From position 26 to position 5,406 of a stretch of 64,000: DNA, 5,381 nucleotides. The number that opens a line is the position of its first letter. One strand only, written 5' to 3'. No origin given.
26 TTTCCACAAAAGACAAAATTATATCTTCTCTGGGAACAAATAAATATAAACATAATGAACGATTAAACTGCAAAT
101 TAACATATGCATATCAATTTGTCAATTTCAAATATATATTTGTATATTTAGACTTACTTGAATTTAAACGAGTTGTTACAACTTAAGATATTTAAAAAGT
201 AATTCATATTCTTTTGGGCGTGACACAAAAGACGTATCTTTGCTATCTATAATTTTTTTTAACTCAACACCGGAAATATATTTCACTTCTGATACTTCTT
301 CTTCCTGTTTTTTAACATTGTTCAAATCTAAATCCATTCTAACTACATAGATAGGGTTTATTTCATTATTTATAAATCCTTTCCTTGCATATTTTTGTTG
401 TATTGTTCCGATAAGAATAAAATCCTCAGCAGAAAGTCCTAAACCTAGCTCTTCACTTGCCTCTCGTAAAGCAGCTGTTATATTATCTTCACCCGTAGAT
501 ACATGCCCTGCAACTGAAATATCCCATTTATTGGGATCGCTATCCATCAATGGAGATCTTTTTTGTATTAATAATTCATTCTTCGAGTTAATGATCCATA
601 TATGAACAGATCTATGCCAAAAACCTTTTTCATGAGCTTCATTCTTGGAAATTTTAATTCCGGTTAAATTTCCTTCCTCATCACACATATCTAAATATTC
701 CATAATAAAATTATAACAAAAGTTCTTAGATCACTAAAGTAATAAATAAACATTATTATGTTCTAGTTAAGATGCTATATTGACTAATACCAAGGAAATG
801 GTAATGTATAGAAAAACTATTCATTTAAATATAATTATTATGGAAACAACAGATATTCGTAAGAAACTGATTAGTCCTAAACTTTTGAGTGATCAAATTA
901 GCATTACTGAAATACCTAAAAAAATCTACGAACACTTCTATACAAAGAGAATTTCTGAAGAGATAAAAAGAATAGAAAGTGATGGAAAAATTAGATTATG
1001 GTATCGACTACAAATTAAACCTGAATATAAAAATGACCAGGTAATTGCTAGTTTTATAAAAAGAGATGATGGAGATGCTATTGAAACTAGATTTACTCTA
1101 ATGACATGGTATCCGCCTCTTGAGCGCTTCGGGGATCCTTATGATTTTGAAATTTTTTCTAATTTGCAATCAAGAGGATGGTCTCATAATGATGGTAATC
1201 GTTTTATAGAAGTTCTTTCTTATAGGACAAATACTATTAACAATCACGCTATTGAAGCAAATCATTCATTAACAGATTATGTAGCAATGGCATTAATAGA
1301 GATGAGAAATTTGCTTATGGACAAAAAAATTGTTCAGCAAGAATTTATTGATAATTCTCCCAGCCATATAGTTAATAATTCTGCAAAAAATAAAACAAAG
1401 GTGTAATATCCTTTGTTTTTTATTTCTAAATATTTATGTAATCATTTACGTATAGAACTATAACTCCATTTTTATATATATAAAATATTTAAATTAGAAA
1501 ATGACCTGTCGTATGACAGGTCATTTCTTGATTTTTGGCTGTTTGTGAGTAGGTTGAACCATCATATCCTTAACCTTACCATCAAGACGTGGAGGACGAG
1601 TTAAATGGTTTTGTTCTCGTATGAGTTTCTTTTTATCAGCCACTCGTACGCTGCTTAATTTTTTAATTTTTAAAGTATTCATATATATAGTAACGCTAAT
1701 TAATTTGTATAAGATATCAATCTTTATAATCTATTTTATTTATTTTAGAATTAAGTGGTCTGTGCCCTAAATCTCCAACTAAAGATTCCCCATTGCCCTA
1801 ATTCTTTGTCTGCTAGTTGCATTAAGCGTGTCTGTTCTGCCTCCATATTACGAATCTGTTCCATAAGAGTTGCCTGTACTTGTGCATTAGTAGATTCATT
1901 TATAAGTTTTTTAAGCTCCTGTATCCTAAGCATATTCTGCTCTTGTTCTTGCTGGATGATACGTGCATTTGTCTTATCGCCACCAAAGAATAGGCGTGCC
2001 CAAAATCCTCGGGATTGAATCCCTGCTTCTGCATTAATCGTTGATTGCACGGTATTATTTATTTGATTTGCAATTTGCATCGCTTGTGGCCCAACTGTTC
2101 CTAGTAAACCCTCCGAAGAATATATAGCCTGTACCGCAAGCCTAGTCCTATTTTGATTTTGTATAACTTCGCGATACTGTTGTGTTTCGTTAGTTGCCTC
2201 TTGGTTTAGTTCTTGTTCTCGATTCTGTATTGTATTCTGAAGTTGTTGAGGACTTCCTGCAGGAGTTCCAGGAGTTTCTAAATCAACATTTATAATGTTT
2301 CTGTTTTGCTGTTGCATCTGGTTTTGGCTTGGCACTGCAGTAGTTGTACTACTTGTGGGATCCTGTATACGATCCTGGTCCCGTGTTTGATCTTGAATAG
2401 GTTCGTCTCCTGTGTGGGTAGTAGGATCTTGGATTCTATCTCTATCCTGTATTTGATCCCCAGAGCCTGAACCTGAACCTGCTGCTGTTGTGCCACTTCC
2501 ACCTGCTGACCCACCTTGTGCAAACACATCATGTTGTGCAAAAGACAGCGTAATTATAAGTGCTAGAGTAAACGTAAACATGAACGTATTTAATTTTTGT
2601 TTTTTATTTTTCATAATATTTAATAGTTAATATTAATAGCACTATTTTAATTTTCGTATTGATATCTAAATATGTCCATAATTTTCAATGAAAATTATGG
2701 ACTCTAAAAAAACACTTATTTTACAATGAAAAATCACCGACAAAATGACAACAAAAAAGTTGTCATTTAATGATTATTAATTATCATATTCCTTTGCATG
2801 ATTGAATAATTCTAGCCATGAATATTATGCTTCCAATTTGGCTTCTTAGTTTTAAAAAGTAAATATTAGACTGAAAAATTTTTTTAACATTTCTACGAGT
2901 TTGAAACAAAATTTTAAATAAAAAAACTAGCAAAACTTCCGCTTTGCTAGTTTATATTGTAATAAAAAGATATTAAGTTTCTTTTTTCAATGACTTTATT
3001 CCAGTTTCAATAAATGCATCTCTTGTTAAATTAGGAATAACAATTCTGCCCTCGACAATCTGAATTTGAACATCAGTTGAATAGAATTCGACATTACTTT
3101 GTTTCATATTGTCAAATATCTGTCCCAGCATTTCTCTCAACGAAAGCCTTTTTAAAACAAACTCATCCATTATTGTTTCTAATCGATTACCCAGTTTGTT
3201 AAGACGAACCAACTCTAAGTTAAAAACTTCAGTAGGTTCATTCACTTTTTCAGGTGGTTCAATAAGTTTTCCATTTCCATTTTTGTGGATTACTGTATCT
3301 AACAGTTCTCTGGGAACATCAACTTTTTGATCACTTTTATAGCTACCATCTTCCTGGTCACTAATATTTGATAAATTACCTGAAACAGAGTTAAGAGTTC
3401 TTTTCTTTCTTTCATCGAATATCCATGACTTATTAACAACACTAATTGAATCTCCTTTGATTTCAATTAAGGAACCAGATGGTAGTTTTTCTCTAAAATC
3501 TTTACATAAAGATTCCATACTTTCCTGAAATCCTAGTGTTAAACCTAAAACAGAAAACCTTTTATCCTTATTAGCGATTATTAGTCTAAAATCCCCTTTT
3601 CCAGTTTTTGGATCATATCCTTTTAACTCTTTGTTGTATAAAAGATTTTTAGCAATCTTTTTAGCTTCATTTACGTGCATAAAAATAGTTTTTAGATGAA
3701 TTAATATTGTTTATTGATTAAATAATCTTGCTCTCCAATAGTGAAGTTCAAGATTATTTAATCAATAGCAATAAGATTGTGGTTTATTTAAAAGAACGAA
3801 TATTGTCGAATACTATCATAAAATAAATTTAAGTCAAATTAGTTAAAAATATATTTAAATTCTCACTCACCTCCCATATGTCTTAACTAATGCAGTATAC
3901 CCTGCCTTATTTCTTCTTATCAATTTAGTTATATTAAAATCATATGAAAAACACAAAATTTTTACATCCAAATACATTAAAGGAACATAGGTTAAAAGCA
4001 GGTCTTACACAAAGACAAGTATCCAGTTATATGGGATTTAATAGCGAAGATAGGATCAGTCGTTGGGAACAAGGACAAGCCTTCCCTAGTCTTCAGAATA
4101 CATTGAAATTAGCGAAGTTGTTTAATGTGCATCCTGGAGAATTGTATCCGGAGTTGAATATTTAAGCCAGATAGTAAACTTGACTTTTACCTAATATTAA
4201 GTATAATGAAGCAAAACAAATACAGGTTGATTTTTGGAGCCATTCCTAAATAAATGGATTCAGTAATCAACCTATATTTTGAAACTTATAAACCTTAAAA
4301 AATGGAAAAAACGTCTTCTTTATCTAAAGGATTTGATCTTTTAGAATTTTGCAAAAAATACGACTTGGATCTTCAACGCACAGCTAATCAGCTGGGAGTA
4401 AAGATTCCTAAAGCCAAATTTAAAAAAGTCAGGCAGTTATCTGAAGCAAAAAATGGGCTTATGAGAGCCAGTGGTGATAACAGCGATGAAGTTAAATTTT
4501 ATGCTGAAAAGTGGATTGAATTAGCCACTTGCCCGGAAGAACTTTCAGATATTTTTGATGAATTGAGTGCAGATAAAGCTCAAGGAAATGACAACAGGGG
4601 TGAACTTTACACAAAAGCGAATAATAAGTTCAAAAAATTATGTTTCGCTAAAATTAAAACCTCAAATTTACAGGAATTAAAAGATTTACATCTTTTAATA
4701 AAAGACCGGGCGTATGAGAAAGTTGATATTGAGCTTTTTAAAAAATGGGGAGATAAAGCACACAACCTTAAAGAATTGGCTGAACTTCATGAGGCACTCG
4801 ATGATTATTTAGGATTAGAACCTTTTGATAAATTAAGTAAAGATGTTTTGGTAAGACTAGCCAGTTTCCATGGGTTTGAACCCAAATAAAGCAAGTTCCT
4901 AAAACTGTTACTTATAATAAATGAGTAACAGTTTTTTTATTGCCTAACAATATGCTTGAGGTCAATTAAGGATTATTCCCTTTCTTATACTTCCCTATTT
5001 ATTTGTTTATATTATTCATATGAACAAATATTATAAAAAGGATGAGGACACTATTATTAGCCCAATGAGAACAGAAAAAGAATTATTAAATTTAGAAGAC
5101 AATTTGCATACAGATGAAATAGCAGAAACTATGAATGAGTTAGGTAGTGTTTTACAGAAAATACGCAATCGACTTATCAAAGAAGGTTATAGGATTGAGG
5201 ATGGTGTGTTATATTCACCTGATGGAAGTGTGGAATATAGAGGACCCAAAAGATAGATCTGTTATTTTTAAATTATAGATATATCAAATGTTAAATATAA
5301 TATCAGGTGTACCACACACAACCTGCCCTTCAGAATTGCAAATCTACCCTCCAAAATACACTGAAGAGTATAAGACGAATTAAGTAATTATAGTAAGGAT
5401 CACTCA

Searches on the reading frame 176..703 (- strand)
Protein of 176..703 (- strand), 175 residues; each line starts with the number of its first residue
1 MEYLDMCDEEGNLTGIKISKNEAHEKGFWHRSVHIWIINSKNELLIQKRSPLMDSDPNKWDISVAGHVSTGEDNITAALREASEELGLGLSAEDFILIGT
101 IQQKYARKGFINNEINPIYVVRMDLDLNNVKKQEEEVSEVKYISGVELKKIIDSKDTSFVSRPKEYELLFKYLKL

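Call 78: search_protein_families(library=phrogs, proteins=[window:176-703:-], max_evalue=0.001)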
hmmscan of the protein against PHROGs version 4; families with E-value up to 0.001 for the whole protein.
window:176-703:- (175 aa): 3 families
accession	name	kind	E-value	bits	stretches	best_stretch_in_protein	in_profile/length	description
phrog_1198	-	other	6e-10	40.3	1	23-150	30-152/253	MutT/NUDIX hydrolase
phrog_19657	-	other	2.4e-08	35.1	1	19-145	11-147/176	nudix hydrolase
phrog_1185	-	other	1.6e-06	28.8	1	54-99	175-220/301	nudix hydrolase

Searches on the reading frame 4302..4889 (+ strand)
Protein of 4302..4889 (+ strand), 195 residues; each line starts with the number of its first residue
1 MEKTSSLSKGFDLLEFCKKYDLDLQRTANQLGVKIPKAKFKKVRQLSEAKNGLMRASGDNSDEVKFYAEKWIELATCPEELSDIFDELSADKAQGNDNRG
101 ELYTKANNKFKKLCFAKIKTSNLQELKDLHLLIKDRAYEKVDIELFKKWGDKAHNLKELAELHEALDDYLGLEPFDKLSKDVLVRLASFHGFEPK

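Call 4: search_protein_families(library=pfam, proteins=[window:4302-4889:+], max_evalue=1)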
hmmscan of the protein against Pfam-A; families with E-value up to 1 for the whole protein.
window:4302-4889:+ (195 aa): 1 family
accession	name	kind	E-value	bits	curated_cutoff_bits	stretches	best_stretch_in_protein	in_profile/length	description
PF22592.2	FCaBP_EF-hand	-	0.15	12.8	27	1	135-185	10-60/93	FCaBP EF-hand domain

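Call 5: search_protein_families(library=padloc, proteins=[window:4302-4889:+], max_evalue=1)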
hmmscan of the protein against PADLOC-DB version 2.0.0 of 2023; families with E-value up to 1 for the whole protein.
window:4302-4889:+ (195 aa): 0 families

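Call 6: search_protein_families(library=ncbifam, proteins=[window:4302-4889:+], max_evalue=1)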
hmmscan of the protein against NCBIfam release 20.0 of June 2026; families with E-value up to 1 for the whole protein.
window:4302-4889:+ (195 aa): 0 families

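Call 78: search_protein_families(library=phrogs, proteins=[window:4302-4889:+], max_evalue=0.001)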
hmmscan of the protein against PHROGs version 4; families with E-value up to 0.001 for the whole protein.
window:4302-4889:+ (195 aa): 0 families

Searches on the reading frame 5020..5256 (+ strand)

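Call 4: search_protein_families(library=pfam, proteins=[window:5020-5256:+], max_evalue=1)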
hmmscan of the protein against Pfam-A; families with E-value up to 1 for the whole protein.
window:5020-5256:+ (78 aa): 1 family
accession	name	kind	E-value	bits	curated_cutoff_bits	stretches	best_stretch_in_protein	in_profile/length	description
PF16064.11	DUF4806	-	0.046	14.5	25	1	10-49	3-40/90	Domain of unknown function (DUF4806)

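Call 5: search_protein_families(library=padloc, proteins=[window:5020-5256:+], max_evalue=1)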
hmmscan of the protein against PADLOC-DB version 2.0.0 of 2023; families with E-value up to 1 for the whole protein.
window:5020-5256:+ (78 aa): 0 families

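Call 6: search_protein_families(library=ncbifam, proteins=[window:5020-5256:+], max_evalue=1)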
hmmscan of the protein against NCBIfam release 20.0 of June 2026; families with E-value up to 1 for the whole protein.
window:5020-5256:+ (78 aa): 0 families

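Call 78: search_protein_families(library=phrogs, proteins=[window:5020-5256:+], max_evalue=0.001)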
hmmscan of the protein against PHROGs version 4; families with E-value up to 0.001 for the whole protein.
window:5020-5256:+ (78 aa): 0 families
